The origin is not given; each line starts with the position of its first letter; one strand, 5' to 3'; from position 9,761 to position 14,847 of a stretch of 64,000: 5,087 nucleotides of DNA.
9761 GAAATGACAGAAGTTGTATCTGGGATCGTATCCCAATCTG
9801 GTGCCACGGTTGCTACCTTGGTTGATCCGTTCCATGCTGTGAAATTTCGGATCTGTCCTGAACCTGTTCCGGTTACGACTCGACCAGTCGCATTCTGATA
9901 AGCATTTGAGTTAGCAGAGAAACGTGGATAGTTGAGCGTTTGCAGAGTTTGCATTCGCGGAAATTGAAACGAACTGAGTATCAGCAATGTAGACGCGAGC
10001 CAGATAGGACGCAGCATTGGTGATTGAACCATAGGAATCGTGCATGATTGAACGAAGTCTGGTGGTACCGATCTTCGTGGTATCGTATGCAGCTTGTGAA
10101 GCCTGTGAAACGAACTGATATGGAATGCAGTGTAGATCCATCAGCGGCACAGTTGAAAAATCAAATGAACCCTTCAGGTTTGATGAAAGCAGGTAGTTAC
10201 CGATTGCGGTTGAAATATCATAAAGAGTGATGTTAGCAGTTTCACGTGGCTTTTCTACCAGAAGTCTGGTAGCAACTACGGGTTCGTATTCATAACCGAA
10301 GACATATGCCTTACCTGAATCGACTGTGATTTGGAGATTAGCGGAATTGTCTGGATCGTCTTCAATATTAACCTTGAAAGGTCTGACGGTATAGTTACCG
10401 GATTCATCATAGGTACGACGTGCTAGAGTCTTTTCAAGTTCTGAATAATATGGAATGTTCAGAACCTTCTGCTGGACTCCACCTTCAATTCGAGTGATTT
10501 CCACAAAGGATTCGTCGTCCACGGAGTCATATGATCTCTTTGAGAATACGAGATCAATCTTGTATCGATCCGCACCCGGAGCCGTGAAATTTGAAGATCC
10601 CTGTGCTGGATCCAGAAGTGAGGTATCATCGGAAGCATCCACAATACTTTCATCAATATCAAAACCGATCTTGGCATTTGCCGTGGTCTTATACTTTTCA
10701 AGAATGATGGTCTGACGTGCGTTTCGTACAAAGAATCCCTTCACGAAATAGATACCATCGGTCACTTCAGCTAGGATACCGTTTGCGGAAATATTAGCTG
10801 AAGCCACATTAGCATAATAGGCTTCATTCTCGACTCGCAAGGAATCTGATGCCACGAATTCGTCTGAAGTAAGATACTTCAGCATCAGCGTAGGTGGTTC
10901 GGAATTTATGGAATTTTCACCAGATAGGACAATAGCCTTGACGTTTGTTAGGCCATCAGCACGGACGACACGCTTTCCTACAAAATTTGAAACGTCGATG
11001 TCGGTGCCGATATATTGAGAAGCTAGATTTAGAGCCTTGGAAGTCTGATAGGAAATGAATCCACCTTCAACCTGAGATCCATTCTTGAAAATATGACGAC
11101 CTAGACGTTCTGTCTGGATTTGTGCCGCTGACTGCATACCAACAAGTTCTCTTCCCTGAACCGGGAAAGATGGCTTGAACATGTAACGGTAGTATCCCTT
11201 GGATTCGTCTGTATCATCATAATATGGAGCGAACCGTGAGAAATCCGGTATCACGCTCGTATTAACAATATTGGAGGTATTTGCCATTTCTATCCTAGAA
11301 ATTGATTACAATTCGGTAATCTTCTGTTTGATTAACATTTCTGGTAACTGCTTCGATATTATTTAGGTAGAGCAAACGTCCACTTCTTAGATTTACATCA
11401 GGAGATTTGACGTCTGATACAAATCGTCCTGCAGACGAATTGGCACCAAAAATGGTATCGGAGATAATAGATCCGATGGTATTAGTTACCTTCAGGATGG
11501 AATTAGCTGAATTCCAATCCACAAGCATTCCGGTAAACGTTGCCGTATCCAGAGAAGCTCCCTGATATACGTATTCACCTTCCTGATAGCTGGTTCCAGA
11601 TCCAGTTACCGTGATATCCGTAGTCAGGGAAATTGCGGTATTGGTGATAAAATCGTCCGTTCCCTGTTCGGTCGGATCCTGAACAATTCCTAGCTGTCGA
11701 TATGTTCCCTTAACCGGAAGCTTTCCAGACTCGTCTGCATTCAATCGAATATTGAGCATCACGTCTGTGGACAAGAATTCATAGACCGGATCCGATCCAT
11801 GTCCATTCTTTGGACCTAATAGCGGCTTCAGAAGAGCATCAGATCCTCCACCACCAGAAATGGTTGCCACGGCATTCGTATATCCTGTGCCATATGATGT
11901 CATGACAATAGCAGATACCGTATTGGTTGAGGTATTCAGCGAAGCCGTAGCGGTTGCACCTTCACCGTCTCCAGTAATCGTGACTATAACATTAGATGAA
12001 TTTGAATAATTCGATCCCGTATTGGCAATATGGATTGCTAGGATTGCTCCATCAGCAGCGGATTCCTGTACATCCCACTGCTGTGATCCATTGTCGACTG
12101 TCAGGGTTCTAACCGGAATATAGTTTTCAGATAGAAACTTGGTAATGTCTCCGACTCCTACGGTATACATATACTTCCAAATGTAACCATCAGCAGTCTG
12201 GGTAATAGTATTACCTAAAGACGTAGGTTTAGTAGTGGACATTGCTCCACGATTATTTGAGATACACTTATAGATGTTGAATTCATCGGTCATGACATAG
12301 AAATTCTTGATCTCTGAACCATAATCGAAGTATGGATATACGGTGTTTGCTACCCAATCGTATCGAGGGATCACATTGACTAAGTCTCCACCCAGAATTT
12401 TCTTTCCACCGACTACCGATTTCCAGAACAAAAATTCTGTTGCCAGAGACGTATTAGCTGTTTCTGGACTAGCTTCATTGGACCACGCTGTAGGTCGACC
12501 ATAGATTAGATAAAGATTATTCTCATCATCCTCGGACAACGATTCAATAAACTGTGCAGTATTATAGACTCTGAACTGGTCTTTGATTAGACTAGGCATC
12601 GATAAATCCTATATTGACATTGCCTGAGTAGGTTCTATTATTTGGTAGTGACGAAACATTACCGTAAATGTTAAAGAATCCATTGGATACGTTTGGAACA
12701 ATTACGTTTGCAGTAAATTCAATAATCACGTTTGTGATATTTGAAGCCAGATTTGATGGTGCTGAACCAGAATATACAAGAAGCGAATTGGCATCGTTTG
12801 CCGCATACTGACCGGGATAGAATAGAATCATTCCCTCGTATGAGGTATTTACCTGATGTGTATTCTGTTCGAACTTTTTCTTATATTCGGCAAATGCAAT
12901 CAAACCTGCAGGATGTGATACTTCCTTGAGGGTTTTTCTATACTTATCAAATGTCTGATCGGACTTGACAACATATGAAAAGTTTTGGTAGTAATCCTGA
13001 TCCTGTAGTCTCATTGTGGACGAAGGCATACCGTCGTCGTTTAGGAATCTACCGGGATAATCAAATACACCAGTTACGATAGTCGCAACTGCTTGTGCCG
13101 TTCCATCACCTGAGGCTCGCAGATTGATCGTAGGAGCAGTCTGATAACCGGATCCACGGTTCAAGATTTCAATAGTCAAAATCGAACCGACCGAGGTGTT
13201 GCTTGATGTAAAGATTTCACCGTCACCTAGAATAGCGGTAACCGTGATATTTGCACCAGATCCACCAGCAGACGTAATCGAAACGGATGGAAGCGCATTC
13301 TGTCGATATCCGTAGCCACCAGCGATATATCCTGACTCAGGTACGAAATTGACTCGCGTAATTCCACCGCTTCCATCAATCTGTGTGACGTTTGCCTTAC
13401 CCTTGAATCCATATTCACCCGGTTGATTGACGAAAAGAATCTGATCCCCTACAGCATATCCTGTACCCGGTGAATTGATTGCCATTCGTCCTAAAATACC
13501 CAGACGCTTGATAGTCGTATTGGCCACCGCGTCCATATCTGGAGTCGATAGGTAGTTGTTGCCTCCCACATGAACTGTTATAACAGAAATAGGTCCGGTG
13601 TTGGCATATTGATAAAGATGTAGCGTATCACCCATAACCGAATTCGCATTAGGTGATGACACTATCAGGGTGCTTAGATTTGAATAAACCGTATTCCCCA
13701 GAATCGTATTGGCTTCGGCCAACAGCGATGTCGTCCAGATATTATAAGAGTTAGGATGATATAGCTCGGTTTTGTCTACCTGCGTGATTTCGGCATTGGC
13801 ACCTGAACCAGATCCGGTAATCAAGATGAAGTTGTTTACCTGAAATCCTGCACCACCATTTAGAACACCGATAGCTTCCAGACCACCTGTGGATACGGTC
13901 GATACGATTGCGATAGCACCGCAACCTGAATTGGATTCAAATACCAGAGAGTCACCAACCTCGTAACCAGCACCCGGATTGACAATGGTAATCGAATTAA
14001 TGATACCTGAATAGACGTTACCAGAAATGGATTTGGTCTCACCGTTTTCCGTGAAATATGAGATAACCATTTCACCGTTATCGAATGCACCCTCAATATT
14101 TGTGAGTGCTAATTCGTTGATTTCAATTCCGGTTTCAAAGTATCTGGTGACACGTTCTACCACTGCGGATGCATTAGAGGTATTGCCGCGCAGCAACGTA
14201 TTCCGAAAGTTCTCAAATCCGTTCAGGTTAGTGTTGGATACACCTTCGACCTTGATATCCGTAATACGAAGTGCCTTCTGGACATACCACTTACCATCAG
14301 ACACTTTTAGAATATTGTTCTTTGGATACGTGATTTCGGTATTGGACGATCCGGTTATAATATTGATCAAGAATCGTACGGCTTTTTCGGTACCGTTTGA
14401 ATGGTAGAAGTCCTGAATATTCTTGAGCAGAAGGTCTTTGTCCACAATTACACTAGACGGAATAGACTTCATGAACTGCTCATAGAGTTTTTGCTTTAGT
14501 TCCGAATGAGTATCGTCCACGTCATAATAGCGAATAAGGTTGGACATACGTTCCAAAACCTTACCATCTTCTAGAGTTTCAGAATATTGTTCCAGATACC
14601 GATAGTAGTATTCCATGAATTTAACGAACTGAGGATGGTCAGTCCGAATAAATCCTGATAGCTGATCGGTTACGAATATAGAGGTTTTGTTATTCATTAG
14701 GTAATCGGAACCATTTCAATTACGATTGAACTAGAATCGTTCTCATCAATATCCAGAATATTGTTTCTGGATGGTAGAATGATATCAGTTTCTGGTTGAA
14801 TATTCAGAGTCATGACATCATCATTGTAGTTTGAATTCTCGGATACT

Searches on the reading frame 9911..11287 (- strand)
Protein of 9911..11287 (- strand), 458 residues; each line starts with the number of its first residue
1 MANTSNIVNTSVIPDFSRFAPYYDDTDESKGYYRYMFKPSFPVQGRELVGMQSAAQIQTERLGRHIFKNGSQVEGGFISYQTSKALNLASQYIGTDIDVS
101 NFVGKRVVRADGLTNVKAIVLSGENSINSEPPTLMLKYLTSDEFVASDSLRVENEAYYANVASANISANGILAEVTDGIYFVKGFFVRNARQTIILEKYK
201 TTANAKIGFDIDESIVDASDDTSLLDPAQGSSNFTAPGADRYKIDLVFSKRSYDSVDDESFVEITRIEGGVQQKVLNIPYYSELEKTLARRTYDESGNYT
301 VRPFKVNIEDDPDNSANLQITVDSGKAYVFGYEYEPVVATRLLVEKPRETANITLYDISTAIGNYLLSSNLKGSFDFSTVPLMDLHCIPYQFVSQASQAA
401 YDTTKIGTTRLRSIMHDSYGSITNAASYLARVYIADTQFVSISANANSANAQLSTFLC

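Call 57: search_protein_families(library=phrogs, proteins=[window:9911-11287:-], max_evalue=0.00001)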
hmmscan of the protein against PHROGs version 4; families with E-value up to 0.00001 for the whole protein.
window:9911-11287:- (458 aa): 3 families
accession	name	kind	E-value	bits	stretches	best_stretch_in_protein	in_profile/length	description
phrog_358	-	unknown function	5.9e-110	369.7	1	20-447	10-465/2056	-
phrog_877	-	unknown function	1.8e-44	152.8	1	20-354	9-249/1141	-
phrog_17266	-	unknown function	1e-11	45.6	1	204-341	99-239/314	-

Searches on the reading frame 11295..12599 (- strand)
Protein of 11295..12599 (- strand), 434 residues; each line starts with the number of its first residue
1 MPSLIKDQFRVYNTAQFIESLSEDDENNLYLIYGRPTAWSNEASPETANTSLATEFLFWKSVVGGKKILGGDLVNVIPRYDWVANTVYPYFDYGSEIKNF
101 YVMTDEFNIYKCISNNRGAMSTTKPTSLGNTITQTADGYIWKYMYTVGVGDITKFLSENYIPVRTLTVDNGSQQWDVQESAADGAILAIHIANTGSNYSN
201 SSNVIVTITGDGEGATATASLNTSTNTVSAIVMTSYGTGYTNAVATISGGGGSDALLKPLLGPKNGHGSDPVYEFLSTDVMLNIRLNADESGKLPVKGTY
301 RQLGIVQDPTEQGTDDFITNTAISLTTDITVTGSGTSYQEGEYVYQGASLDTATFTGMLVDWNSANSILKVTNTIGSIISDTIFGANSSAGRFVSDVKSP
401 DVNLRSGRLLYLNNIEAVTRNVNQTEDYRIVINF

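Call 57: search_protein_families(library=phrogs, proteins=[window:11295-12599:-], max_evalue=0.00001)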
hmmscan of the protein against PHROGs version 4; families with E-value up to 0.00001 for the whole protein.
window:11295-12599:- (434 aa): 4 families
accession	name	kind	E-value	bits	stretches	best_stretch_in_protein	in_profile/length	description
phrog_438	-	tail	7e-102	343.1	1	1-434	1-478/478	baseplate wedge subunit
phrog_977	-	tail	1.2e-16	61.7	1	3-84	10-97/333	baseplate wedge subunit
phrog_460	-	connector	6.8e-09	35.9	1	170-395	221-339/385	head closure Hc2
phrog_4406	-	head and packaging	1.3e-06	26.3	1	180-398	1576-1799/3231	virion structural protein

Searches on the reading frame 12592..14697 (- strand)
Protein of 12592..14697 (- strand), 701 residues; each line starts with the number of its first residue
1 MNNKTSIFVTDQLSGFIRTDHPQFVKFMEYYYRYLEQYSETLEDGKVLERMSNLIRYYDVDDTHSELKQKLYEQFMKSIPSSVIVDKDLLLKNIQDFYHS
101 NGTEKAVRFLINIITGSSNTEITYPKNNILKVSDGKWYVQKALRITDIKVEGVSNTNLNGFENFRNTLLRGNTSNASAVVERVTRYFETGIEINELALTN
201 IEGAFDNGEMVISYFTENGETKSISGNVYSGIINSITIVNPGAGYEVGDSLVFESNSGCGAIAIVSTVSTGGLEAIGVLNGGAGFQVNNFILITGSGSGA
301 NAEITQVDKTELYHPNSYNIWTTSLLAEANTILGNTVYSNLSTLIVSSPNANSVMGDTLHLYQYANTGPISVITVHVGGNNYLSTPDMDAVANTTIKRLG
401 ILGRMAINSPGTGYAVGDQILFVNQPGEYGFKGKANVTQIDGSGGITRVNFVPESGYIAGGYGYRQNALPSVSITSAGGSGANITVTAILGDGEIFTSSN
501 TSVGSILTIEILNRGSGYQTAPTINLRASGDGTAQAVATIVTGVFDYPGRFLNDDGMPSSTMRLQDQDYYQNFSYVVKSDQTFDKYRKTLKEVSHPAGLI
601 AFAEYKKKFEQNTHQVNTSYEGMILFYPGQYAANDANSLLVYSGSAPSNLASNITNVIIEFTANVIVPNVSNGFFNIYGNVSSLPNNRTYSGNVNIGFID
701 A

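Call 57: search_protein_families(library=phrogs, proteins=[window:12592-14697:-], max_evalue=0.00001)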
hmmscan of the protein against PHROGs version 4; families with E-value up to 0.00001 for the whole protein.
window:12592-14697:- (701 aa): 11 families
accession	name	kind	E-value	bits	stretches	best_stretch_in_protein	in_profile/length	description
phrog_26741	-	unknown function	2.7e-49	169.3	2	7-308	7-295/497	-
phrog_17744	-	tail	7.3e-48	164.4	2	4-362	10-337/765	baseplate wedge subunit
phrog_701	-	head and packaging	1.3e-26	91.8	2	67-205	665-804/6136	virion structural protein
phrog_4406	-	head and packaging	4.2e-26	91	2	537-606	1803-1873/3231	virion structural protein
phrog_38653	-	tail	3.7e-22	79.3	1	7-283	266-549/903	baseplate wedge subunit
phrog_2885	-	tail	2.6e-20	71.5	1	560-608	2408-2456/4179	baseplate wedge subunit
phrog_19630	-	head and packaging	7.9e-19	67.9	1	67-216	659-804/1266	virion structural protein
phrog_3465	-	connector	3.4e-17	62.8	0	534-613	700-779/978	head closure Hc2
phrog_460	-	connector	1.1e-11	45.1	1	205-336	208-331/385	head closure Hc2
phrog_18802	-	head and packaging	2.8e-07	28.4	1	541-606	139-205/3007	virion structural protein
phrog_1922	-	tail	3.4e-07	30.1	0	198-315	790-916/932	baseplate hub subunit and tail lysozyme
